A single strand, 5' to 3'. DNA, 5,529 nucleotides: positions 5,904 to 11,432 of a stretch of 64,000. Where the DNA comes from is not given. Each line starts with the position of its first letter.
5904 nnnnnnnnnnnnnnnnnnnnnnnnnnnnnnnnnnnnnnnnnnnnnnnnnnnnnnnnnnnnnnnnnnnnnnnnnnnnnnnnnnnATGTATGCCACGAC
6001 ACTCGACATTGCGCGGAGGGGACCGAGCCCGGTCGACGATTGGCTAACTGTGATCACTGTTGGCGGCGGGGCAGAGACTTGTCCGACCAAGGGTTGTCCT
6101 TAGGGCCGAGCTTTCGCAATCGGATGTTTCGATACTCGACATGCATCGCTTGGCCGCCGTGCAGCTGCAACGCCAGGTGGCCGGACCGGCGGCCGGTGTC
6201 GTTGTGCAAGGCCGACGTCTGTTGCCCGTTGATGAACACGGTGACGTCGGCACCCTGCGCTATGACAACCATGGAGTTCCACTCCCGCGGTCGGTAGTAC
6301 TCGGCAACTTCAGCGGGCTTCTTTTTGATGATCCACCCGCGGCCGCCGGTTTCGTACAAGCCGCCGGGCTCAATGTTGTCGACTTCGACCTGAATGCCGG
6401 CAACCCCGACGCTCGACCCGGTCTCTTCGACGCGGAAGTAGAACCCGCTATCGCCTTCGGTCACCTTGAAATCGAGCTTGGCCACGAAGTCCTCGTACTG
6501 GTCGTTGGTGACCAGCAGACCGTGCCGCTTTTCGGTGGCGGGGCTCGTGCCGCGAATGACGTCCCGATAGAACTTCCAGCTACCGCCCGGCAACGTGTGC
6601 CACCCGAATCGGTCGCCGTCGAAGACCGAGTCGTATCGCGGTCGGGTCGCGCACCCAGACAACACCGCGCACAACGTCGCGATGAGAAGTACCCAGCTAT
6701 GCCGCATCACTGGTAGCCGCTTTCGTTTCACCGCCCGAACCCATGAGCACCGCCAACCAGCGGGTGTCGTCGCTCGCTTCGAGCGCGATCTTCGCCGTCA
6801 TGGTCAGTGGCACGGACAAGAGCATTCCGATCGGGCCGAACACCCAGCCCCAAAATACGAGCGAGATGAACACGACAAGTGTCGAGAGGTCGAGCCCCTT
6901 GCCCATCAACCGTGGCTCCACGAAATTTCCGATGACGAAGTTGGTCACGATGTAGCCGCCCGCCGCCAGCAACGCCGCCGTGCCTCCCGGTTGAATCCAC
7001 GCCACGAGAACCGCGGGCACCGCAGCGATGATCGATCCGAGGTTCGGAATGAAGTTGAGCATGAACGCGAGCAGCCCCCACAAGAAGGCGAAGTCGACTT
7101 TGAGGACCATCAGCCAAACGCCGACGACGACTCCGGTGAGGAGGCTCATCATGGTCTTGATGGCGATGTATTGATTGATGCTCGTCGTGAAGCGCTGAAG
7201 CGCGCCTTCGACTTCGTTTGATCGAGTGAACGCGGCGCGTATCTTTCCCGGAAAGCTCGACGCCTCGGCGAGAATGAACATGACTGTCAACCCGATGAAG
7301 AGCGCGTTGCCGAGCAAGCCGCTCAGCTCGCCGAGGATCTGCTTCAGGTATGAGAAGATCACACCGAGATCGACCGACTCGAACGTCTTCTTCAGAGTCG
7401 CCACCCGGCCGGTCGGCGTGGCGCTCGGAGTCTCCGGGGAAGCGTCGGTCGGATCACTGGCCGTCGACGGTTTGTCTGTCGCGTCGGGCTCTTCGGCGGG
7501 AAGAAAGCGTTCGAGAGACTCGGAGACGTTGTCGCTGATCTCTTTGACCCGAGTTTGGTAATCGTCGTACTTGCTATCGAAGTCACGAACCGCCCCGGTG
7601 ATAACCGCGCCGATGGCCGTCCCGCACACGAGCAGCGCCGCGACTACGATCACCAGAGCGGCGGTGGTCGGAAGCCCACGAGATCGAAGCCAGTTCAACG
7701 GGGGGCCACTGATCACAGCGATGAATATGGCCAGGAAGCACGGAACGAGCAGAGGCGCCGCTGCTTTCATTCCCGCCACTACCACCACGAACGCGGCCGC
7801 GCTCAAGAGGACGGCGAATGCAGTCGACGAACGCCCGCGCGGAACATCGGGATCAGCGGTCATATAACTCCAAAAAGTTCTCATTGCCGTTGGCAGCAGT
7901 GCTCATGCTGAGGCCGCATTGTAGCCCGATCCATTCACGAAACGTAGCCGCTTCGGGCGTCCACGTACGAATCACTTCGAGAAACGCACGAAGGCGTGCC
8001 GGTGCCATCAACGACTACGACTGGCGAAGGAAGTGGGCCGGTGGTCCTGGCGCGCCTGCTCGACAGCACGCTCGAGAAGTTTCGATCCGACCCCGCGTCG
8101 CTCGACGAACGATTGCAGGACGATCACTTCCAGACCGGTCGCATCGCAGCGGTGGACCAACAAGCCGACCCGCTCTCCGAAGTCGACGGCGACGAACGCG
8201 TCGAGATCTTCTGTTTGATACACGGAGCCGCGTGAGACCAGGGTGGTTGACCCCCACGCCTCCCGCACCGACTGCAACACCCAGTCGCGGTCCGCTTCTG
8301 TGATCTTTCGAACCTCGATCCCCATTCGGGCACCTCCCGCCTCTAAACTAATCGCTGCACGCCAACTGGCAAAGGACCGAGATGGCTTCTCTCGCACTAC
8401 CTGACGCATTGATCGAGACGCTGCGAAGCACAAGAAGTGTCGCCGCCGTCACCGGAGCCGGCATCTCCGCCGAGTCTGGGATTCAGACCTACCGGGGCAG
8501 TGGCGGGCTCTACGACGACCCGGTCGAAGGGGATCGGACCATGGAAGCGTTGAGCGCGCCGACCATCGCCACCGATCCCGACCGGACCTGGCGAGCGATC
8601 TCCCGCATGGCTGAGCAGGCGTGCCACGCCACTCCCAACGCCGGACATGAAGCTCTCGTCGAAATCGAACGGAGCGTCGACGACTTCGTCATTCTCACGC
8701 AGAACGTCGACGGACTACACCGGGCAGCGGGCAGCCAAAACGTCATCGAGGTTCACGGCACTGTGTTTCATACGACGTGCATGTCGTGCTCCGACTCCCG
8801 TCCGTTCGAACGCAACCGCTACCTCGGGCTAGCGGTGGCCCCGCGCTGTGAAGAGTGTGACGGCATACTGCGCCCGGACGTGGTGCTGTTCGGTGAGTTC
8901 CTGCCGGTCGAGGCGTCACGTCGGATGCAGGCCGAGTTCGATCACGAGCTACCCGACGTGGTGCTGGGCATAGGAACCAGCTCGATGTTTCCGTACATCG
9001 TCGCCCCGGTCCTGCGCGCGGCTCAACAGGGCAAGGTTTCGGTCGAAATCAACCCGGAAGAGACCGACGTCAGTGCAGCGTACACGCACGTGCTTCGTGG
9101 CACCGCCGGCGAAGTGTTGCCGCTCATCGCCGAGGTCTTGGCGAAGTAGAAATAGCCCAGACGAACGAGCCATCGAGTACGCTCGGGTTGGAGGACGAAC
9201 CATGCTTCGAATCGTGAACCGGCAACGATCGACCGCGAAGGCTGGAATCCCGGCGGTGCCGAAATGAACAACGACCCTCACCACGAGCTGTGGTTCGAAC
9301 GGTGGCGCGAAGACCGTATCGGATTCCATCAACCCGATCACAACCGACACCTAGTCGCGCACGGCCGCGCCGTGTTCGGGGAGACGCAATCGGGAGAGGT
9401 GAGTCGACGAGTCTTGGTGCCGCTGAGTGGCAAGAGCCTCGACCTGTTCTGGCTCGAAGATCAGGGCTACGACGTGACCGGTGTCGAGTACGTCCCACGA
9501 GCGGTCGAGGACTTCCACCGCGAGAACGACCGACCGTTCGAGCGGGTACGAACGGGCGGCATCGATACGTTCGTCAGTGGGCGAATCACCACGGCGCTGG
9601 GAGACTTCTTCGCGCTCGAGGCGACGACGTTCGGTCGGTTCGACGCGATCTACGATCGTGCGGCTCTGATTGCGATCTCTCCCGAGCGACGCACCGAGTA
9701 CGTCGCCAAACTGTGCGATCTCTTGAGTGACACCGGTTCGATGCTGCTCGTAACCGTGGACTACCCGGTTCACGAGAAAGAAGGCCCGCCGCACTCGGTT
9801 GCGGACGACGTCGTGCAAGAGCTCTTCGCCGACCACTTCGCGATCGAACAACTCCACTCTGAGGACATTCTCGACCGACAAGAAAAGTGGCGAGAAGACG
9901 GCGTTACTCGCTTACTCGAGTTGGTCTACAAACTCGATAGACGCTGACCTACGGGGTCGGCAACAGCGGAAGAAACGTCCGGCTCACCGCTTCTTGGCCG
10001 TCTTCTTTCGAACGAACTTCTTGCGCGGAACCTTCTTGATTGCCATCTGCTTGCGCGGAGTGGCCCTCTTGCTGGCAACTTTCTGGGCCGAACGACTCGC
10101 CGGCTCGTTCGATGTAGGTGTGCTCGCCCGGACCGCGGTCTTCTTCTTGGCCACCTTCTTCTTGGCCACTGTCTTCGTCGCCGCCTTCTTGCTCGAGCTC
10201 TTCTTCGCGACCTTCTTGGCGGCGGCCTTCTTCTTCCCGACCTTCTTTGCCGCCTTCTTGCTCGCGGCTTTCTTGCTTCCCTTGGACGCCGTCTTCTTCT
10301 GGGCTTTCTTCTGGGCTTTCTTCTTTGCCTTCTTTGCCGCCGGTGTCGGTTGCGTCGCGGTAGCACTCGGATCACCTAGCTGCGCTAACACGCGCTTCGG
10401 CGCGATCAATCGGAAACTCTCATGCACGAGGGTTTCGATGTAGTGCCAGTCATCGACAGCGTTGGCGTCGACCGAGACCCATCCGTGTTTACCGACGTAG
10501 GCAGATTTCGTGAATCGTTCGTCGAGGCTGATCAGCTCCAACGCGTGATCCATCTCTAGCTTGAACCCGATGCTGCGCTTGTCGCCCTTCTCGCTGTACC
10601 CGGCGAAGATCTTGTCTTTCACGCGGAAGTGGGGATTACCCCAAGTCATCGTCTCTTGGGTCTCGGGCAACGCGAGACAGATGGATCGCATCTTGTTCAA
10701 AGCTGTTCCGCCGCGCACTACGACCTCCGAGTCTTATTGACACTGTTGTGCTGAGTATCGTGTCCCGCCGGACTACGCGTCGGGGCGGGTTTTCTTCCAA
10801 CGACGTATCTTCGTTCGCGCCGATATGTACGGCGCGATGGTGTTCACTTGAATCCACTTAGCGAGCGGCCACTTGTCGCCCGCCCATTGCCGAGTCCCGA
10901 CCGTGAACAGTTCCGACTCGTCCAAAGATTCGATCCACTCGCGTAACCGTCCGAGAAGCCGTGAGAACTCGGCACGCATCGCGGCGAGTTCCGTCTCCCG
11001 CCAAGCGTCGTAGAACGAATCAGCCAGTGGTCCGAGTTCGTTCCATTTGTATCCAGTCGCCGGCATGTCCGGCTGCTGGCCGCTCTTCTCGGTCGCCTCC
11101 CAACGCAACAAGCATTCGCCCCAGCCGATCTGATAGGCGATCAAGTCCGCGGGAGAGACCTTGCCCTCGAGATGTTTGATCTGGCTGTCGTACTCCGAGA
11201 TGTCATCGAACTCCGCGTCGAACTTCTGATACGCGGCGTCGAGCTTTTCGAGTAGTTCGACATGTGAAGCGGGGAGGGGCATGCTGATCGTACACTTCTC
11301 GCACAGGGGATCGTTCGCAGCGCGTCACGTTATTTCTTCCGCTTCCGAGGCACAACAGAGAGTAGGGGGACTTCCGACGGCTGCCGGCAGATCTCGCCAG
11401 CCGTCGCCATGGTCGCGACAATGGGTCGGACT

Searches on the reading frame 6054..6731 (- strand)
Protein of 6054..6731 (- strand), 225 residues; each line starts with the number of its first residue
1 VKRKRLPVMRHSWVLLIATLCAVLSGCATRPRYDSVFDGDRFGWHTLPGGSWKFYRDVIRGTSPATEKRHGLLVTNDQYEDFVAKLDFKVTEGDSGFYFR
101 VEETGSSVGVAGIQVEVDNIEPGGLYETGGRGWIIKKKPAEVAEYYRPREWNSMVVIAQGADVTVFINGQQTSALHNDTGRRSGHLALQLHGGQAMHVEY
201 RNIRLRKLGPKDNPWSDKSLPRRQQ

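Call 34: search_protein_families(library=pfam, proteins=[window:6054-6731:-], max_evalue=0.01)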
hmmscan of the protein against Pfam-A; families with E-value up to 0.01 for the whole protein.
window:6054-6731:- (225 aa): 1 family
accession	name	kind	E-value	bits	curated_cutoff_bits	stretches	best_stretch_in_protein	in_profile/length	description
PF06439.18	3keto-disac_hyd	-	1.5e-30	107.1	26.8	1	35-206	4-187/187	3-keto-disaccharide hydrolase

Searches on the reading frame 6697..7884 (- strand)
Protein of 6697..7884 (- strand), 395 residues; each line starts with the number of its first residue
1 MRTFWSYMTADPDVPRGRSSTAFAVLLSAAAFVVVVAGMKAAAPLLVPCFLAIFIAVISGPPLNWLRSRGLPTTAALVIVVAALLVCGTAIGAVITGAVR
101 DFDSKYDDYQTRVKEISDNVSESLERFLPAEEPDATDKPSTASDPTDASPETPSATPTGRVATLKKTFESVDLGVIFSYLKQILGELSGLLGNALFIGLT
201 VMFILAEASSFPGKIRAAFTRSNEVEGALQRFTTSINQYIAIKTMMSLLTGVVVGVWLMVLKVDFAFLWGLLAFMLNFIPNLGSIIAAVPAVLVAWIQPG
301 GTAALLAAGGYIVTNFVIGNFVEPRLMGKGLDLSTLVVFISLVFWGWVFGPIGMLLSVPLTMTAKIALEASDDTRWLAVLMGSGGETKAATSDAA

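Call 34: search_protein_families(library=pfam, proteins=[window:6697-7884:-], max_evalue=0.01)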
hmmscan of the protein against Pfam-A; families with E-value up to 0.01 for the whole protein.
window:6697-7884:- (395 aa): 1 family
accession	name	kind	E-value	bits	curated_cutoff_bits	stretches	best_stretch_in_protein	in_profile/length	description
PF01594.21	AI-2E_transport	-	6.3e-57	193.7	34.3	1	27-370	3-325/327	AI-2E family transporter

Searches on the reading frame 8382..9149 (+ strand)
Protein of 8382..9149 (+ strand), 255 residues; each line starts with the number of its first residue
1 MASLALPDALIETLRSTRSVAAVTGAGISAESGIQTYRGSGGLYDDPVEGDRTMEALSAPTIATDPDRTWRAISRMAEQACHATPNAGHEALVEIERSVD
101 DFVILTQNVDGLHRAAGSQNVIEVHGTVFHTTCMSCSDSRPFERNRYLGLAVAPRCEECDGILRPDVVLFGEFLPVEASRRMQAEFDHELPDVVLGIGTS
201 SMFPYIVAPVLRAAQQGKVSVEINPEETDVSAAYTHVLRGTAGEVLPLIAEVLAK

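Call 34: search_protein_families(library=pfam, proteins=[window:8382-9149:+], max_evalue=0.01)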
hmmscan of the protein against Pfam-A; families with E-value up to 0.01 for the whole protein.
window:8382-9149:+ (255 aa): 1 family
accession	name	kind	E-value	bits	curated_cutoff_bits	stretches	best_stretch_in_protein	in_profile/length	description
PF02146.23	SIR2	-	6.8e-40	137.4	24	1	25-201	1-176/180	Sir2 family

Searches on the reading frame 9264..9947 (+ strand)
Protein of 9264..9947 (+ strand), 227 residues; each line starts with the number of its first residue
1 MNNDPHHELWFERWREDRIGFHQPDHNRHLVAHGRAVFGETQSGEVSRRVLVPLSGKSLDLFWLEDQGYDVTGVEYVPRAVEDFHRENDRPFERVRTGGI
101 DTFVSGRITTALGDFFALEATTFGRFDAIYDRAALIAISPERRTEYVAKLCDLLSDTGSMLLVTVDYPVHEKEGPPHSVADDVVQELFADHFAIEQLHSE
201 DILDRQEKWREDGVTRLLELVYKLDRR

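Call 34: search_protein_families(library=pfam, proteins=[window:9264-9947:+], max_evalue=0.01)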
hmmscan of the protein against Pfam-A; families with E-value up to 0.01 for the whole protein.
window:9264-9947:+ (227 aa): 1 family
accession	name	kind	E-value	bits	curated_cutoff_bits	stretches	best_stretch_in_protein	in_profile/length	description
PF05724.17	TPMT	-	2.6e-55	187.9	26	1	8-226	4-217/218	Thiopurine S-methyltransferase (TPMT)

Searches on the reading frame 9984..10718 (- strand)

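Call 34: search_protein_families(library=pfam, proteins=[window:9984-10718:-], max_evalue=0.01)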
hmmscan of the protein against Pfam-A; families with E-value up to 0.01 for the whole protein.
window:9984-10718:- (244 aa): 2 families
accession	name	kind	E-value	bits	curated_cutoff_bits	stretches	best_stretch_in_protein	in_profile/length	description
PF04237.18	YjbR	-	4.7e-14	53.2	30.1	1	15-104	1-88/88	YjbR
PF08818.16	DUF1801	-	0.00015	22.6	27.2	1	6-72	4-62/85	Domain of unknown function (DU1801)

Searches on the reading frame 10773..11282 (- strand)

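Call 34: search_protein_families(library=pfam, proteins=[window:10773-11282:-], max_evalue=0.01)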
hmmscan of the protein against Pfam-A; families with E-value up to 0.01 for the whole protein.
window:10773-11282:- (169 aa): 2 families
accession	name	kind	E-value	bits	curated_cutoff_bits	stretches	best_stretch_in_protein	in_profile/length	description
PF08020.16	DUF1706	-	1.4e-49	168.7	24.2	1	1-164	1-166/166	Protein of unknown function (DUF1706)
PF12867.12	DinB_2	-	7.1e-06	26.9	24.8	1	14-147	2-117/128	DinB superfamily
